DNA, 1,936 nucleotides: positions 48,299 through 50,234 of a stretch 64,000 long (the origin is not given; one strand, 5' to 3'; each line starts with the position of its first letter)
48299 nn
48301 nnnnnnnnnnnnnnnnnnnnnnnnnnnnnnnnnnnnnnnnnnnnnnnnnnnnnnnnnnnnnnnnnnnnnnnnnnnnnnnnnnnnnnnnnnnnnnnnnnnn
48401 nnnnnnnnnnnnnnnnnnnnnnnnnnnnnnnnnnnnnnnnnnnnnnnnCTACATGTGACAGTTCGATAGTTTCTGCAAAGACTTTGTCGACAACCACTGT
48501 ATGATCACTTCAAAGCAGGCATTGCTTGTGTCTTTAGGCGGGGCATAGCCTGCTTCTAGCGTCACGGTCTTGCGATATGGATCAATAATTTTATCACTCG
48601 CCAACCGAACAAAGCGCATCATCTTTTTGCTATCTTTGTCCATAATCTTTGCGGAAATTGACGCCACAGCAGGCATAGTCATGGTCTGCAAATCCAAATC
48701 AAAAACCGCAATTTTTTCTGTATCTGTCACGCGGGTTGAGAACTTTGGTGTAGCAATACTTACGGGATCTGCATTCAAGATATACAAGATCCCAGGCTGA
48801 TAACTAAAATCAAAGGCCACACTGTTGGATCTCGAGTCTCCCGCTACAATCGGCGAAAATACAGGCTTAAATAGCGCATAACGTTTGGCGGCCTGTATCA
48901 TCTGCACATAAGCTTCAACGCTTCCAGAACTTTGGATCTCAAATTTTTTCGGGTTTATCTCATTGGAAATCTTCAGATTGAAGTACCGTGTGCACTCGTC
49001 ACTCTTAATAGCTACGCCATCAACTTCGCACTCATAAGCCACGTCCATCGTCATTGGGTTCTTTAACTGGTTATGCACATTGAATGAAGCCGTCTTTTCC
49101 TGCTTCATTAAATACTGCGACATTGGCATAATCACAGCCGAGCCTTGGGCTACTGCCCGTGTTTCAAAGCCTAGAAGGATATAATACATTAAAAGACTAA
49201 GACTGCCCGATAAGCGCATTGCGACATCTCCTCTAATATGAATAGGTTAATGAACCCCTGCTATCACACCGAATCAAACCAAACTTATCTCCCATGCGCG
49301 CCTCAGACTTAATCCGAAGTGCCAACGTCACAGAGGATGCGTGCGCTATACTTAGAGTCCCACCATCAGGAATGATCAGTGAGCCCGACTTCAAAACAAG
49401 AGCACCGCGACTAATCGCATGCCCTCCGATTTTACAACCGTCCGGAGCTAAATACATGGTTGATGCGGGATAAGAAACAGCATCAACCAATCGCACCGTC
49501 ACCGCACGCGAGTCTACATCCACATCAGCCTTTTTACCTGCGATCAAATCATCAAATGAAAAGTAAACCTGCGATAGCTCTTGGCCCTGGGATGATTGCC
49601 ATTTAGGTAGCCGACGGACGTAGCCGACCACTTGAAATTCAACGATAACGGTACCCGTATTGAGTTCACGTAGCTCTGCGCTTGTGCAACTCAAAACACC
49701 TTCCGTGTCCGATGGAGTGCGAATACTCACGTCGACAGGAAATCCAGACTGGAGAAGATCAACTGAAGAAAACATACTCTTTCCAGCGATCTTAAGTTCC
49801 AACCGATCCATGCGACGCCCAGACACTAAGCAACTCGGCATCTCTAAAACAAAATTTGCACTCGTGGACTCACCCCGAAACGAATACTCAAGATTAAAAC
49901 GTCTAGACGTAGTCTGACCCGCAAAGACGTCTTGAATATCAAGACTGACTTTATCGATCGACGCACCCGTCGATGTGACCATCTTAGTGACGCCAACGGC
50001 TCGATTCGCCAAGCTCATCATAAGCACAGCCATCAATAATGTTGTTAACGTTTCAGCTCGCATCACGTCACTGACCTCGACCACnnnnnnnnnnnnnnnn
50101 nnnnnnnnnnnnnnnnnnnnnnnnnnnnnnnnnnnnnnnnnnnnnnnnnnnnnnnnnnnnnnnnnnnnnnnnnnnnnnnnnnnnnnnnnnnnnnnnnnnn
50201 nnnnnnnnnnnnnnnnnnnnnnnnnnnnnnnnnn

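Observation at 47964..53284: Unrecognised chaperone-usher-like fibre operon built from a new pilin-like family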

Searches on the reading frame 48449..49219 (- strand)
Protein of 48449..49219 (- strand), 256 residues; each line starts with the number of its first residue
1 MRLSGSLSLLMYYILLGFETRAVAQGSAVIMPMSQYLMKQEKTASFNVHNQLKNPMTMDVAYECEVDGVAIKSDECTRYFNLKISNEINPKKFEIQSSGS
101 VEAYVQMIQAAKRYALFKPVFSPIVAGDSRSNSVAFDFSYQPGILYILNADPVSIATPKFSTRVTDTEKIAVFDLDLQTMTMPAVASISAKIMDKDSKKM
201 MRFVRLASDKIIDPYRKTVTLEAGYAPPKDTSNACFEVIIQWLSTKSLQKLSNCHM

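Call 3: search_protein_families(library=pfam, proteins=[window:48449-49219:-], max_evalue=1)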
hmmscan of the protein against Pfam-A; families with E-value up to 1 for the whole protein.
window:48449-49219:- (256 aa): 0 families

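Call 4: search_protein_families(library=ncbifam, proteins=[window:48449-49219:-], max_evalue=1)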
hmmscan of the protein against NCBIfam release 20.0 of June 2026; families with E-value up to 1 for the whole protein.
window:48449-49219:- (256 aa): 0 families

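Call 11: find_encoding_contigs(protein=window:48449-49219:-, flank=10000)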
Protein window:48449-49219:- (256 aa): 2 contigs read that carry it; 1 place shown.
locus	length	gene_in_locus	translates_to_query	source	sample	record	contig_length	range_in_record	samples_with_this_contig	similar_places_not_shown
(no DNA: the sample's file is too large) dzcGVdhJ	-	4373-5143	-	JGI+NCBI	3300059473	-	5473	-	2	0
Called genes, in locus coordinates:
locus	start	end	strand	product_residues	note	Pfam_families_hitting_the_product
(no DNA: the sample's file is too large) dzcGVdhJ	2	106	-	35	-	?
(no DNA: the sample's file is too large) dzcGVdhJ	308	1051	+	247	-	PF07238:PilZ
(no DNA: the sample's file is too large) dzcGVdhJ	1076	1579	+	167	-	-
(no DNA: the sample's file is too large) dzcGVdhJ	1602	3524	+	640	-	-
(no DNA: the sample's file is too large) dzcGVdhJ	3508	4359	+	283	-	-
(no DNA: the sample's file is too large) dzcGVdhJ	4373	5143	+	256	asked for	-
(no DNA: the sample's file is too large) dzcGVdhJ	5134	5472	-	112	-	?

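Call 16: search_solved_structures(query=window:48449-49219:-, max_evalue=10, show_alignments=3)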
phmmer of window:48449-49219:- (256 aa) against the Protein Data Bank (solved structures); distinct sequences matched with E-value up to 10: 0.

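Call 29: search_protein_families(library=pfam, alignment_id=A3, max_evalue=1)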
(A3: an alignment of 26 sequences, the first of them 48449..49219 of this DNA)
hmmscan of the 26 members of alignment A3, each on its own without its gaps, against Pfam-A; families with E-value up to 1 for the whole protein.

A. member 1, window:48449-49219:- (256 aa): 0 families

B. families by the number of members that match (of 26 scanned): 7 families
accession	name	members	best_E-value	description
PF14771.11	DUF4476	1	0.0042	Domain of unknown function (DUF4476)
PF18825.6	LPD13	1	0.008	Large polyvalent protein-associated domain 13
PF02327.22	BChl_A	1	0.021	Bacteriochlorophyll A protein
PF23670.1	PIGBOS1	1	0.11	PIGBOS1-like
PF09153.16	MGMT_N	1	0.11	Methylated DNA-protein cysteine methyltransferase, N-terminal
PF00229.24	TNF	1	0.12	TNF(Tumour Necrosis Factor) family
PF16353.11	LacZ_4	1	0.2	Beta-galactosidase, domain 4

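Call 31: search_solved_structures(query=A3, max_evalue=10, show_alignments=3)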
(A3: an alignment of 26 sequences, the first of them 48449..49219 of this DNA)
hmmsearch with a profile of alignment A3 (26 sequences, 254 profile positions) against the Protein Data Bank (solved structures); distinct sequences matched with E-value up to 10: 0.

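Call 52: predict_structure(alignment_id=A3)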
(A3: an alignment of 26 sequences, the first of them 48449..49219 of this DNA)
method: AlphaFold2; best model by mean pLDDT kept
length: 256 residues; sequences in the alignment: 26
mean_pLDDT: 91.8   pTM: 0.81
mean pLDDT of the five models: 91.8, 91.6, 91.4, 90.6, 90.1
residues with pLDDT >= 90: 205; 70-90: 28; 50-70: 23; < 50: 0
segments of 3 or more residues with pLDDT < 50: none
pLDDT, mean of each block of 10 residues (from residue 1): 72 74 73 96 97 92 97 96 92 95 97 97 75 72 97 96 98 97 98 97 98 96 98 97 97 90
secondary structure, 60 per line:
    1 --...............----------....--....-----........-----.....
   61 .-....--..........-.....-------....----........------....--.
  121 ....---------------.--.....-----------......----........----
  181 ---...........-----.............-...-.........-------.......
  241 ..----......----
elements in order: H3-17 E28-31 E34-37 E43-50 E56-61 E63-66 E69-72 H73-78 E80-84 E92-95 E100-107 E114-117 E120-124 E143-147 E159-164 E169-176 E184-194 E200-212 E218-226 E234-242 E247-252
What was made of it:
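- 48449..49219 (-): B: 256-aa periplasmic chaperone-like protein with two Ig-like domains. AF2 pLDDT 91.8, pTM 0.81 (call 52).
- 48791..48820 (-): B candidate G1 donor-strand motif V134-x-F136-x-F138-x-Y140-Q-P142-G143. Residues ~121-140 have lower pLDDT (72-75) and residues ~125-142 form no regular strand in the unbound model (call 52).
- On Chaperone-usher pathway (any class): AF2 model of B has pLDDT 91.8 and pTM 0.81, with two all-β domains (call 52).
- Chaperone fold: B is modelled at pLDDT 91.8 and pTM 0.81 as two β-sandwich domains (call 52).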

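Call 54: find_related_loci(query=A7, collection=genome_contigs, flank=8000)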
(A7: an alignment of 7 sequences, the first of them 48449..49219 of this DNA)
Query A7 (256 aa) in genome_contigs; peptide patterns used: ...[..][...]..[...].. (x = any residue, [..] = any of these).
7 stretches matched a pattern; 2 encode a relative of the query (tblastn E <= 1e-3); 2 distinct loci.
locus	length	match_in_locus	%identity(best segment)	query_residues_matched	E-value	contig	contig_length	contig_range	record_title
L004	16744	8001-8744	50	7-254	1e-87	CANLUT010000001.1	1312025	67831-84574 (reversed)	MAG: Oligoflexales bacterium isolate ZE-Jul18-111 genome assembly, contig: ZE-Jul18-C1, whole genome shotgun sequence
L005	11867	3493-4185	52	24-254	1e-86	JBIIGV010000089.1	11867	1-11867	MAG: Oligoflexales bacterium isolate ME2001-07-16D8pf_3300042503_group1_bin8 Rohwer_bin1140_scaffold_5076_c1, whole geno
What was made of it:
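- Tried and rejected: A seven-sequence B alignment found two Oligoflexales MAGs (call 54).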

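Call 55: fold_search(model_id=the predicted structure, library=pdb)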
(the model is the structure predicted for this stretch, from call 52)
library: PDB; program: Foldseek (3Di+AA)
matches with E <= 10: 1874; with E <= 0.001: 337
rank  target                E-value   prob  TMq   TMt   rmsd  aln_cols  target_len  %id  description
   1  8jmw_A                1.5e-09  1.00  0.31  0.18  12.9       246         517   11  Fibril form of serine peptidase Vpr (released 2023-12-06)
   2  4y2o_A                6.9e-08  1.00  0.40  0.48   9.8       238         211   14  Structure of CFA/I pili chaperone-major subunit complex (CfaA-CfaB) (released 2016-08-10)
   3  4ncd                  1.0e-07  1.00  0.43  0.50   9.8       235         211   14  Crystal Structure of Class 5 Fimbriae Chaperone CfaA (released 2014-08-27)
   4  7b0x_C                1.1e-07  1.00  0.39  0.46   9.2       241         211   13  Crystal structure of the ternary complex of the E. coli type 1 pilus proteins FimC, FimI and the N-terminal domain of  (released 2021-12-08)
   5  9fx8_C                1.2e-07  1.00  0.40  0.49   9.0       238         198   12  Cryo-EM structure of the FimI-bound type 1 pilus assembly platform complex - Local refinement (released 2025-06-04)
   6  1z9s_A                1.6e-07  1.00  0.40  0.50   9.6       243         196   10  Crystal Structure of the native chaperone:subunit:subunit Caf1M:Caf1:Caf1 complex (released 2005-06-21)
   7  1kiu_A                1.8e-07  1.00  0.40  0.48   9.0       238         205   13  FimH adhesin Q133N mutant-FimC chaperone complex with methyl-alpha-D-mannose (released 2002-06-05)
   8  7b0w_C                2.1e-07  1.00  0.40  0.47   9.1       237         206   13  Crystal structure of the E. coli type 1 pilus assembly inhibitor FimI bound to FimC (released 2021-12-08)
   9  3jwn_C                2.2e-07  1.00  0.41  0.50   8.5       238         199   12  Complex of FimC, FimF, FimG and FimH (released 2010-06-16)
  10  4b0m_M                2.2e-07  1.00  0.40  0.47   9.3       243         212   13  Complex of the Caf1AN usher domain, Caf1M chaperone and Caf1 subunit from Yersinia pestis (released 2012-09-26)
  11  6fjy_A                2.2e-07  1.00  0.40  0.46   9.9       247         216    9  Crystal structure of CsuC-CsuE chaperone-tip adhesion subunit pre-assembly complex from archaic chaperone-usher Csu pi (released 2018-05-16)
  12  4dwh_A                2.3e-07  1.00  0.40  0.50   8.9       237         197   12  Structure of the major type 1 pilus subunit FIMA bound to the FIMC (2.5 A resolution) (released 2012-05-30)
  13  3sqb_C                2.4e-07  1.00  0.41  0.50   9.1       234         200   12  Structure of the major type 1 pilus subunit FimA bound to the FimC chaperone (released 2012-05-30)
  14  3dos_D                2.6e-07  1.00  0.41  0.53   8.9       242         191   13  Crystal structure of the complex of the Caf1M chaperone with the mini-fiber of two Caf1 subunits (Caf1:Caf1), carrying (released 2009-07-14)
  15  3dos_A                2.6e-07  1.00  0.43  0.52   8.5       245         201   14  Crystal structure of the complex of the Caf1M chaperone with the mini-fiber of two Caf1 subunits (Caf1:Caf1), carrying (released 2009-07-14)
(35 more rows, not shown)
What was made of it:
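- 48449..49219 (-): 44 of the top 50 Foldseek PDB hits are CU chaperones of the classical, alternative and archaic classes (call 55).
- On Chaperone-usher pathway (any class): 44 of the top 50 Foldseek PDB hits are CU chaperones at E 7e-8 to 3e-6 and TMt 0.46-0.54 (call 55).
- Closest known: Archaic. Same: CsuC is a fold match of B (call 55).
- Closest known: Alternative. Same: CfaA is the best-scoring chaperone match of B (4y2o_A at 6.9e-8, 4ncd at 1e-7; call 55).
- E-values are 7e-8 to 3e-6 and target-normalised TM-scores 0.46-0.54 (call 55). Other tandem-Ig proteins (Vpr fibril, RbmA, WxLIP) also match B (call 55). A PapD-like two-domain fold is the signature of donor-strand chaperoning (call 55). 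RbmA, WxLIP and the Vpr fibril appear among B's hits (call 55). CU chaperones have higher TM-scores against B than RbmA or WxLIP do (call 55). CsuC is among B's fold matches (call 55). B matches all three CU classes about equally (call 55).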

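Call 58: find_homologous_proteins(query=A3, max_evalue=0.001)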
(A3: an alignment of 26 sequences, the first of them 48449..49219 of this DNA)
Query A3 (26 sequences) (256 aa, profile of the alignment): 12 proteins with E <= 0.001 among 2955 candidates.
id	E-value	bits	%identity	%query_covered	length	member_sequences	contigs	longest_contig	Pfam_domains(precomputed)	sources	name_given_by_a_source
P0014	2.6e-91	323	52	95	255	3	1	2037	-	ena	-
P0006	5.7e-88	312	100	96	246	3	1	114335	-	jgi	jgi:hypothetical protein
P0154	1.1e-84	301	44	97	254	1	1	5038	-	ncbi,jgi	jgi:hypothetical protein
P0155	1.9e-83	297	48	92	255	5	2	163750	-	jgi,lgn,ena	-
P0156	4.7e-82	293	49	97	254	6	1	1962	-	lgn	-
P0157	6.9e-79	282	60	98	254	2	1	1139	-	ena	-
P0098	2.6e-63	231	25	94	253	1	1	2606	-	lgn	-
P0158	1.0e-60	223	24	94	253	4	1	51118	-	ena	-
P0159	1.9e-60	222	25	94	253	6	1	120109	-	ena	-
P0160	8.0e-35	138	24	55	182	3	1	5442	-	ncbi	-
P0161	6.6e-28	115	24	34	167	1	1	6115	-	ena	-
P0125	1.5e-27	114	25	58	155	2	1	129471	-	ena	-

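Call 59: find_encoding_contigs(protein=P0159, flank=8000, max_places=2)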
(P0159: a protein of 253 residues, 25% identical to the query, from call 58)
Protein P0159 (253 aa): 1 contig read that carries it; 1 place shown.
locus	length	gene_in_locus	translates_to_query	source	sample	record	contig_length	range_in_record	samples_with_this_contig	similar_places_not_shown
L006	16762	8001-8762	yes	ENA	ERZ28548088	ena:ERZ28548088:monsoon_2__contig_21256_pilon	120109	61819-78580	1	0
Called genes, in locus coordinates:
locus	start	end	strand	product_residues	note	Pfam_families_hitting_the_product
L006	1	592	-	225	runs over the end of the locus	-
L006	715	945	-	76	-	-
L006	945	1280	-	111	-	-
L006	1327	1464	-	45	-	-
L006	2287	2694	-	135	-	-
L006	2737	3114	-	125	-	-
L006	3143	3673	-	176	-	PF01145:Band_7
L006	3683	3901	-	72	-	-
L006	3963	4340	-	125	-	PF01145:Band_7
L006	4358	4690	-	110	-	PF01145:Band_7 (weak)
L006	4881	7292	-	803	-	PF13620:CarboxypepD_reg (weak)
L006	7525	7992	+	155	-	-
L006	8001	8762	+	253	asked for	-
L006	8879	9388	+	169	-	-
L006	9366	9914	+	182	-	-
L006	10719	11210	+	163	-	-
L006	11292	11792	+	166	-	-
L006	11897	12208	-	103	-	PF17131:TP_0789-like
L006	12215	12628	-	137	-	-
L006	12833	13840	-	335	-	-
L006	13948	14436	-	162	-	-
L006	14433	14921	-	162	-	PF12146:Hydrolase_4, PF00561:Abhydrolase_1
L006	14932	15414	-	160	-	PF00571:CBS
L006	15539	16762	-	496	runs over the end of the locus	PF00370:FGGY_N, PF02782:FGGY_C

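Call 61: find_encoding_contigs(protein=P0155, flank=8000, max_places=2)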
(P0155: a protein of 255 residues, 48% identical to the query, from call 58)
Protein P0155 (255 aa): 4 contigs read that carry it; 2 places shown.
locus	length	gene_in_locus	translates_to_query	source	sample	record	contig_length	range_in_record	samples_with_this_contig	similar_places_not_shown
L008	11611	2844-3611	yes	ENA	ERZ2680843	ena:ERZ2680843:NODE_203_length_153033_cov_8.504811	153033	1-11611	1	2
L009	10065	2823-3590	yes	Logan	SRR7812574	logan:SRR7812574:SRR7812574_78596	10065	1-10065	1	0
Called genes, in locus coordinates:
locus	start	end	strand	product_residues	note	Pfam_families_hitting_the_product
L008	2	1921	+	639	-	?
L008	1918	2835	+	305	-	-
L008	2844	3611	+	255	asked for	-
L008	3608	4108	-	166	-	-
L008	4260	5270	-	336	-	PF00291:PALP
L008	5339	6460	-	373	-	-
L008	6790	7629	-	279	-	PF08032:SpoU_sub_bind, PF00588:SpoU_methylase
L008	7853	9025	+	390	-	PF17785:PUA_3, PF10672:Methyltrans_SAM, PF05175:MTS (weak), PF06325:PrmA (weak), PF01728:FtsJ, PF13489:Methyltransf_23 (weak), PF13649:Methyltransf_25, PF13847:Methyltransf_31, +2 more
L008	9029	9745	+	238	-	PF10294:Methyltransf_16, PF06325:PrmA (weak), PF13489:Methyltransf_23, PF08241:Methyltransf_11 (weak), PF08242:Methyltransf_12 (faint), PF13649:Methyltransf_25 (weak)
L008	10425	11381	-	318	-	PF00005:ABC_tran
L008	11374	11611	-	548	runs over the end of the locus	PF00528:BPD_transp_1 (faint)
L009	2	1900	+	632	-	?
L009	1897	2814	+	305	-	-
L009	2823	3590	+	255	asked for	-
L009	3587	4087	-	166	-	-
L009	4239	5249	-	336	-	PF00291:PALP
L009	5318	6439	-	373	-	-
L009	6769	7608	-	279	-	PF08032:SpoU_sub_bind, PF00588:SpoU_methylase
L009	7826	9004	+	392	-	PF17785:PUA_3, PF10672:Methyltrans_SAM, PF06325:PrmA (weak), PF01728:FtsJ, PF05175:MTS (weak), PF13489:Methyltransf_23 (weak), PF13847:Methyltransf_31, PF13649:Methyltransf_25, +2 more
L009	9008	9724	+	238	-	PF10294:Methyltransf_16, PF06325:PrmA (weak), PF13489:Methyltransf_23, PF08241:Methyltransf_11 (weak), PF08242:Methyltransf_12 (faint), PF13649:Methyltransf_25 (weak)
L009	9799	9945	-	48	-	-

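Call 90: search_protein_families(library=pfam, proteins=[L006:4881-7292:-], max_evalue=0.001)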
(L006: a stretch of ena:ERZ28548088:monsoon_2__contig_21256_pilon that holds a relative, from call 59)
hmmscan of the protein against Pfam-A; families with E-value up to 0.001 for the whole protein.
L006:4881-7292:- (803 aa): 1 family
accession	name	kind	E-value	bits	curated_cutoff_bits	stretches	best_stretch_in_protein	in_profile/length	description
PF13620.12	CarboxypepD_reg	-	3e-06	27.9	32.3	1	629-689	9-70/82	Carboxypeptidase regulatory-like domain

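Call 91: search_protein_families(library=pfam, proteins=[L004:3921-4658:+], max_evalue=0.01)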
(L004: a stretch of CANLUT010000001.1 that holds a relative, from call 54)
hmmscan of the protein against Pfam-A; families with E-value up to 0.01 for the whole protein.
L004:3921-4658:+ (245 aa): 1 family
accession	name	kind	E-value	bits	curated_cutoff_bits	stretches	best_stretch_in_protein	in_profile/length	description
PF07238.19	PilZ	-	5.3e-09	36.8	22.5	1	133-229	5-91/102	PilZ domain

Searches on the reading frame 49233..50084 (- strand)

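Call 3: search_protein_families(library=pfam, proteins=[window:49233-50084:-], max_evalue=1)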
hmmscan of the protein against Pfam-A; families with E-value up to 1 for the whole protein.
window:49233-50084:- (283 aa): 0 families

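Call 4: search_protein_families(library=ncbifam, proteins=[window:49233-50084:-], max_evalue=1)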
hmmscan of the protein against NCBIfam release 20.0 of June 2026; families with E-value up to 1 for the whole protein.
window:49233-50084:- (283 aa): 2 families
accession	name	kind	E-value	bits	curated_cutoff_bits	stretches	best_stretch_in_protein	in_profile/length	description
NF008847.0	PRK11886.1-2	equivalog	0.13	11.6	293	1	137-182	97-144/320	bifunctional biotin--[acetyl-CoA-carboxylase] ligase/biotin operon repressor BirA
NF006806.0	PRK09319.1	equivalog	0.19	10.3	764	1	254-279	261-286/561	bifunctional 3,4-dihydroxy-2-butanone-4-phosphate synthase/GTP cyclohydrolase II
